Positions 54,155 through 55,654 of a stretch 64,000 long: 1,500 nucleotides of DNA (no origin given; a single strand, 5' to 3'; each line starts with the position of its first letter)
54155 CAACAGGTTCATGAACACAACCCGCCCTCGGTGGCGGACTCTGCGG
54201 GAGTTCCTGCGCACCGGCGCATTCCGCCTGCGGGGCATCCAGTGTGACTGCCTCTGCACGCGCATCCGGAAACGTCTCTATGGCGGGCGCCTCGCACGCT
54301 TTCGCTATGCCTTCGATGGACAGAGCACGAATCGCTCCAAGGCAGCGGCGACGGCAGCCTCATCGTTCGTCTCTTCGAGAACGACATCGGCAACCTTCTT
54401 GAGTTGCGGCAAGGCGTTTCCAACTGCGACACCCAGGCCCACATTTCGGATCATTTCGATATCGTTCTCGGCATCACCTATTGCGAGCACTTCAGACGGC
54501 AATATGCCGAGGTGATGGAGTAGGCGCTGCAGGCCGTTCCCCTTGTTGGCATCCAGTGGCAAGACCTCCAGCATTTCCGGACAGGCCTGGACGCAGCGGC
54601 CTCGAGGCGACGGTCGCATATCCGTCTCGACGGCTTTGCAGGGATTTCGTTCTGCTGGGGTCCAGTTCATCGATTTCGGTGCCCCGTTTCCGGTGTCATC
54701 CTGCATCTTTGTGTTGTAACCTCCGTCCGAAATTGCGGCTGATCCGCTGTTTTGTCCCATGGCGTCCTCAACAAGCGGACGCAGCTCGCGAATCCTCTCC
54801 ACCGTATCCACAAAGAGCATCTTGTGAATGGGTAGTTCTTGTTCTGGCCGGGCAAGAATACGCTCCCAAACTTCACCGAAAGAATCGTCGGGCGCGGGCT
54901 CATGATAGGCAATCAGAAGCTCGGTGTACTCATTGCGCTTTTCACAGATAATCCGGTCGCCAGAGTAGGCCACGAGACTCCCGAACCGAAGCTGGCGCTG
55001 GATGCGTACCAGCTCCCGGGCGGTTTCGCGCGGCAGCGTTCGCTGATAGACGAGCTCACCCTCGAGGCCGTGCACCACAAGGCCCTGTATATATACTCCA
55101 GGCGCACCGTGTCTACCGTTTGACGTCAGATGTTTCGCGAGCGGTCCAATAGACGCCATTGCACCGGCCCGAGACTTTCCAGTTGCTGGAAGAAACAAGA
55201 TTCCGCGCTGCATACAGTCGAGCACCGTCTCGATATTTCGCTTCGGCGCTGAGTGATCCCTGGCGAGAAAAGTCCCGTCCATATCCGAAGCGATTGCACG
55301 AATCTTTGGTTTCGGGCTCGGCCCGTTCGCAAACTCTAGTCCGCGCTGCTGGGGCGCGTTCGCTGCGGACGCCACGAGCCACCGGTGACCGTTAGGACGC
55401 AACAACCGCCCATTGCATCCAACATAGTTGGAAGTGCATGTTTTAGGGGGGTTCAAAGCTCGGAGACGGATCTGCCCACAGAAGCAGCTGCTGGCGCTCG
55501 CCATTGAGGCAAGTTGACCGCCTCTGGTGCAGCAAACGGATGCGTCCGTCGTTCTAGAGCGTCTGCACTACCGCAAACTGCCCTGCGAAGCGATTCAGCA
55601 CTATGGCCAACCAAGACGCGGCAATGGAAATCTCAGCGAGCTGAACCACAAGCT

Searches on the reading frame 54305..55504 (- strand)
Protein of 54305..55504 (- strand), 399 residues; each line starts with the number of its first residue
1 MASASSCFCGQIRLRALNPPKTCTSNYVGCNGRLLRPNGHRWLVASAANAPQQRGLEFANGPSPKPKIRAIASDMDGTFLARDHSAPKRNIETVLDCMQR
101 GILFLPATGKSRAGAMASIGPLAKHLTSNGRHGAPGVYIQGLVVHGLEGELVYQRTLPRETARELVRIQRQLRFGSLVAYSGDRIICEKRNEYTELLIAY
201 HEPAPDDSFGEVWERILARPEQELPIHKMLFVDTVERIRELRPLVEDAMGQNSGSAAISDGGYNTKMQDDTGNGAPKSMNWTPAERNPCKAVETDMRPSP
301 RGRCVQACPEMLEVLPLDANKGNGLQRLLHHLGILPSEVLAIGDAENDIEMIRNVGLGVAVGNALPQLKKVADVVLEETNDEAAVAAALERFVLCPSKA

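Call 56: search_protein_families(library=pfam, max_evalue=0.001, proteins=[window:54305-55504:-])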
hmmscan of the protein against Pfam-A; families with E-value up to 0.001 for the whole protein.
window:54305-55504:- (399 aa): 3 families
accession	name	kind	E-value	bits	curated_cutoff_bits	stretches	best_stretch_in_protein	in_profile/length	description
PF08282.18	Hydrolase_3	-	1.5e-43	149.8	20.9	2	290-389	155-255/255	haloacid dehalogenase-like hydrolase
PF05116.19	S6PP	-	1.1e-13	51.8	20.3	1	305-382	150-224/247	Sucrose-6F-phosphate phosphohydrolase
PF00702.32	Hydrolase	-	3.8e-08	34.4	26.4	1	321-356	156-191/191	haloacid dehalogenase-like hydrolase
